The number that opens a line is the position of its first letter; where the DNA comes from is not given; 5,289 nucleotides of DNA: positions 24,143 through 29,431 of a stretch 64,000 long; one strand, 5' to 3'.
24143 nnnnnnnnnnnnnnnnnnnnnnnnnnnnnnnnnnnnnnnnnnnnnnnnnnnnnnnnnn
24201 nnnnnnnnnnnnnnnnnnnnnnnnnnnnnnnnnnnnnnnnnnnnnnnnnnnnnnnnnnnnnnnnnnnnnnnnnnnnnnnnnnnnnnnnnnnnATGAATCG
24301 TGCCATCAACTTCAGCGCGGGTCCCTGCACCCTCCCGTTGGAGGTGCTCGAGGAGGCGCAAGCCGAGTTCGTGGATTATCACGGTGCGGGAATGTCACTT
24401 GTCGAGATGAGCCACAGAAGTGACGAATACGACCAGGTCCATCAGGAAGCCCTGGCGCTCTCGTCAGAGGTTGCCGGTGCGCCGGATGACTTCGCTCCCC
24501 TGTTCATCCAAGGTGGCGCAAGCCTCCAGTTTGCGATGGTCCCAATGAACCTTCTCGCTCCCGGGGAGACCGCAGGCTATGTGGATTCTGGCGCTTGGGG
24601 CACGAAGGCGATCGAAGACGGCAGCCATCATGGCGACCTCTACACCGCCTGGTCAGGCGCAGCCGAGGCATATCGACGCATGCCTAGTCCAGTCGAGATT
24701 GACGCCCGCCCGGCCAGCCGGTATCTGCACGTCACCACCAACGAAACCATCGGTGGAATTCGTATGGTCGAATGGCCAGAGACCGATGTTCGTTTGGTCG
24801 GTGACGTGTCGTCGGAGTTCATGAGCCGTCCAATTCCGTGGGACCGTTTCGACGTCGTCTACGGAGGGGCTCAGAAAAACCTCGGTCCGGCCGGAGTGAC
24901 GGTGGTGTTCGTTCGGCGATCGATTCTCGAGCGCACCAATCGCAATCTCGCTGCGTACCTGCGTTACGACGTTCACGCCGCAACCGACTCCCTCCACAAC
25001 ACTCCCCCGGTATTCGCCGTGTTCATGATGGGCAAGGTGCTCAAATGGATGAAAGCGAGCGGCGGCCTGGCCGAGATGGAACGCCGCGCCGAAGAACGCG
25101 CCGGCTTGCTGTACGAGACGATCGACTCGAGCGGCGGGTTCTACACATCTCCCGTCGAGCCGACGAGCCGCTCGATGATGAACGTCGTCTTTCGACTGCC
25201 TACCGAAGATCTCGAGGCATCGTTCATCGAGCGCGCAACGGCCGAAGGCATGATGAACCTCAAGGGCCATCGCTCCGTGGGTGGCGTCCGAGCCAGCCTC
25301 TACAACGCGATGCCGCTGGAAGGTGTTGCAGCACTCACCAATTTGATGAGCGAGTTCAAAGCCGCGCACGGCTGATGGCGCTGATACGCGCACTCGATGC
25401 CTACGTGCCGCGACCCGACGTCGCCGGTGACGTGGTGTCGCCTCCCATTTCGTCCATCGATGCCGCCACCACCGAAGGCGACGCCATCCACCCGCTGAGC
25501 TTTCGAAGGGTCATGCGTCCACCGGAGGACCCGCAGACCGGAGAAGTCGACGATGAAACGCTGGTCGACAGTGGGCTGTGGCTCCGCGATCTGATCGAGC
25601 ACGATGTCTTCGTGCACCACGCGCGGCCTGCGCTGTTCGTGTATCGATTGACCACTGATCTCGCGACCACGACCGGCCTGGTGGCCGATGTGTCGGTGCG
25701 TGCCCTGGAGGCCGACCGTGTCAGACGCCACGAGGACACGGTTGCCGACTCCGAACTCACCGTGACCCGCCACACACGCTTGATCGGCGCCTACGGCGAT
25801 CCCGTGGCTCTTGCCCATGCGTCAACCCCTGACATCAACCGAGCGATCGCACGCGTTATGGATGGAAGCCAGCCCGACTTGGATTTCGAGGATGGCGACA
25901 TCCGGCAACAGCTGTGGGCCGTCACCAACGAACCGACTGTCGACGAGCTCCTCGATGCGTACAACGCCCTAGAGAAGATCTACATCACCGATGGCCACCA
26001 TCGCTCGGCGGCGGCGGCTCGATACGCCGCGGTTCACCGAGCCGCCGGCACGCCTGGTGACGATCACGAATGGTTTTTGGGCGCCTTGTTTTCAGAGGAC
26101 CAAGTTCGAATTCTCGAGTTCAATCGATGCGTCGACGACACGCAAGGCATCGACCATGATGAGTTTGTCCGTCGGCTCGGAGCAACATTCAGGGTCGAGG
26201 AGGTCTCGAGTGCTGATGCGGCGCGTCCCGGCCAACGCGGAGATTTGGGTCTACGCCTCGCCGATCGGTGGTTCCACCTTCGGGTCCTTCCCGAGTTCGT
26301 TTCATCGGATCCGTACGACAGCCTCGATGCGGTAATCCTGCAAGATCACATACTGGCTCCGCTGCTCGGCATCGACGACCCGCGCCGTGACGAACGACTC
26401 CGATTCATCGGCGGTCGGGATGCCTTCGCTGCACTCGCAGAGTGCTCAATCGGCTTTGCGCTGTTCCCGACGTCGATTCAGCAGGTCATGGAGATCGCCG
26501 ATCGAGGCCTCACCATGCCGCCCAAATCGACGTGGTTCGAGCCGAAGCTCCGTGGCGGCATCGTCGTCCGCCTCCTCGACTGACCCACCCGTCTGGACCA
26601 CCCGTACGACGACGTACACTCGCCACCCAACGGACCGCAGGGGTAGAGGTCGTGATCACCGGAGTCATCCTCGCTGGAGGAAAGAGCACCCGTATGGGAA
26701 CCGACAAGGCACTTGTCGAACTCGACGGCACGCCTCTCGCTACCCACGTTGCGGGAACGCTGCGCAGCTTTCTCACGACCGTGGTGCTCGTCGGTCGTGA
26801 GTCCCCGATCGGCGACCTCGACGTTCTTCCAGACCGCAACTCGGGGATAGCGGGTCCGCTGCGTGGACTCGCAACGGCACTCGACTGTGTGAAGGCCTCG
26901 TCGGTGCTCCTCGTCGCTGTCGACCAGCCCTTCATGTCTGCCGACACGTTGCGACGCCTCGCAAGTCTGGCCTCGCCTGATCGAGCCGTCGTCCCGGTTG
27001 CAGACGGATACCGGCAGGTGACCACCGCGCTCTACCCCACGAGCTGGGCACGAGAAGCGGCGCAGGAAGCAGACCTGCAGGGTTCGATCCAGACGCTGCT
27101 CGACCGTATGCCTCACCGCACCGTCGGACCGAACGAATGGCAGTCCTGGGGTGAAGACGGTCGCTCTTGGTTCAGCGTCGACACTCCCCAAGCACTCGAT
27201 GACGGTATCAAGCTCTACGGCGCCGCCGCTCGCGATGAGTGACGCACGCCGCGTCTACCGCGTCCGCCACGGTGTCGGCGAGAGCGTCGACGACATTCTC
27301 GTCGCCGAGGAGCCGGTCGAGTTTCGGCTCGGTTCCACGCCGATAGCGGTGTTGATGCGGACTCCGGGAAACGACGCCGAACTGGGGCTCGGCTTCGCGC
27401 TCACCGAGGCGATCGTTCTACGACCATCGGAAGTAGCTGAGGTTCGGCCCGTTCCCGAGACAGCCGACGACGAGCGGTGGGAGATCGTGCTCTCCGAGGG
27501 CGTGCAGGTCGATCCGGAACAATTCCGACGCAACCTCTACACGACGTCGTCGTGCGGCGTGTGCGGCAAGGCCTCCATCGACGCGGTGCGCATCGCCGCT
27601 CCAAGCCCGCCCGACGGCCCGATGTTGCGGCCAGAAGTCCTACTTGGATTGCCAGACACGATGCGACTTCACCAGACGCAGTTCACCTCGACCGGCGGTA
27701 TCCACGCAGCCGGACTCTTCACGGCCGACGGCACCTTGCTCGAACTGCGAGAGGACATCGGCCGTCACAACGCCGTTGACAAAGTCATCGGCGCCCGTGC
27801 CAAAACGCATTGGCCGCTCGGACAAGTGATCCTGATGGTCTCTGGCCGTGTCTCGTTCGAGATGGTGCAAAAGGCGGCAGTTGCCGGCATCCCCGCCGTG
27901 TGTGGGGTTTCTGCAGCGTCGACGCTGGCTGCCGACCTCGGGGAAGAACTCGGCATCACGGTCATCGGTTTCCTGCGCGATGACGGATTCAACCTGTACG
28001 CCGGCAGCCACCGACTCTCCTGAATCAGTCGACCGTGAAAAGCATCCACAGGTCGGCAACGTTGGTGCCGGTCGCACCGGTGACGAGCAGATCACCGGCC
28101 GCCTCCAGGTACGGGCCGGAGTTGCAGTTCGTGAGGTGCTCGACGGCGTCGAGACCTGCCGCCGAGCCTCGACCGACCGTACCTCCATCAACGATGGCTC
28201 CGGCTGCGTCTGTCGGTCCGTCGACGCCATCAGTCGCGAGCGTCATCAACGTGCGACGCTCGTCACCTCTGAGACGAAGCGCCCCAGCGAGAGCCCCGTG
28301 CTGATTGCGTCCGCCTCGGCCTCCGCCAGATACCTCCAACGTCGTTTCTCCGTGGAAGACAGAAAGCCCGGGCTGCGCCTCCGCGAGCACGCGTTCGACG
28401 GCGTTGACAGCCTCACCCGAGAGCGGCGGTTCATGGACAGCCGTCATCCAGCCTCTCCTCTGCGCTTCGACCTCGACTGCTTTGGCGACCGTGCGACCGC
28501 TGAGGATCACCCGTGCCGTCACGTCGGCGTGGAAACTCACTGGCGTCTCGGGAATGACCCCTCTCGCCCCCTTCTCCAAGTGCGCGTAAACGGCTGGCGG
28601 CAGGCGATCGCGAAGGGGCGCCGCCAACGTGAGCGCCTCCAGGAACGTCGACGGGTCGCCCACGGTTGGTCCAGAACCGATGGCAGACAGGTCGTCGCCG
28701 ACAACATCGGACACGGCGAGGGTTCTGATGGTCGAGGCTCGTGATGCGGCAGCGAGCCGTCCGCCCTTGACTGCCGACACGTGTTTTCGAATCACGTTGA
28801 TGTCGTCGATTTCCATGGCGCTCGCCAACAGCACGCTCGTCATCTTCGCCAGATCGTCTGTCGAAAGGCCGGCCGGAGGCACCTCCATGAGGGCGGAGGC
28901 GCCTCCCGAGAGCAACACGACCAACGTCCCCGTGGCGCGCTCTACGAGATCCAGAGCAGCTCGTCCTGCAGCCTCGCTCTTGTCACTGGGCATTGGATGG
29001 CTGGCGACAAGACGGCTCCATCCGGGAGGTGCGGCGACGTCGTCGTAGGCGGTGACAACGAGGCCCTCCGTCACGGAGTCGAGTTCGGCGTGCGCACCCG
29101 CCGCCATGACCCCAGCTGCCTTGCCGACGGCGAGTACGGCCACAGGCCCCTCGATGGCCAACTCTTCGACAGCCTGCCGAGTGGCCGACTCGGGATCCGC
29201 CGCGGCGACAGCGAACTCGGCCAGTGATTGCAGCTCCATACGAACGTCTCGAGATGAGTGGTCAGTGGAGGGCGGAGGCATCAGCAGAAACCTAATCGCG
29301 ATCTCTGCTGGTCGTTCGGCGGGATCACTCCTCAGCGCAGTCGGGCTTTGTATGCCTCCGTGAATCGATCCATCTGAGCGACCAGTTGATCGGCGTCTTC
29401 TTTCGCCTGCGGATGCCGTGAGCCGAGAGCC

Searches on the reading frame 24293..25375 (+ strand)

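Call 40: search_protein_families(library=pfam, proteins=[window:24293-25375:+], max_evalue=0.0001)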
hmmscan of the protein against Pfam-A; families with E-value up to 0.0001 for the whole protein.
window:24293-25375:+ (360 aa): 1 family
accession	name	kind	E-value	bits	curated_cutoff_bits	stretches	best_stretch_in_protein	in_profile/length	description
PF00266.25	Aminotran_5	-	3.2e-33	115.6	21.5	1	6-348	3-371/371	Aminotransferase class-V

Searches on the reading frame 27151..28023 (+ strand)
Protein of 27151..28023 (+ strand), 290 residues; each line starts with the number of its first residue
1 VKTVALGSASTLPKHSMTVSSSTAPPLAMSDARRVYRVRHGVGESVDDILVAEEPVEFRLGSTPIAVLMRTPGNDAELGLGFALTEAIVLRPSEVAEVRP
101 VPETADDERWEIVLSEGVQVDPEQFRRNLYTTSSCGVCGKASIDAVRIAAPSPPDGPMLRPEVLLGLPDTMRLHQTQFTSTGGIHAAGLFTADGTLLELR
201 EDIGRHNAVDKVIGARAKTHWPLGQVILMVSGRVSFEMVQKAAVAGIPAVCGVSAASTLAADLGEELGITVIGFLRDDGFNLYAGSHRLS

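Call 40: search_protein_families(library=pfam, proteins=[window:27151-28023:+], max_evalue=0.0001)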
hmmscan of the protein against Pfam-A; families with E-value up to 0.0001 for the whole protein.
window:27151-28023:+ (290 aa): 1 family
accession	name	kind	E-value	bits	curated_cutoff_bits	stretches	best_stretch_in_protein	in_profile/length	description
PF02634.21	FdhD-NarQ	-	9.7e-65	219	27.2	1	51-289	1-236/237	FdhD/NarQ family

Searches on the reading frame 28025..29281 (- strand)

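Call 41: search_protein_families(library=pfam, proteins=[window:28025-29281:-], max_evalue=0.0001)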
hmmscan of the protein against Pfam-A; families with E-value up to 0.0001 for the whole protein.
window:28025-29281:- (418 aa): 2 families
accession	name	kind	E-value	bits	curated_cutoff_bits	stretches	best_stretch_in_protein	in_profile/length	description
PF13660.11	DUF4147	-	1.1e-57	195.6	23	1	17-236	2-234/234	Domain of unknown function (DUF4147)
PF05161.18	MOFRL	-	8.2e-29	100.4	28.3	1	308-410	4-106/106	MOFRL family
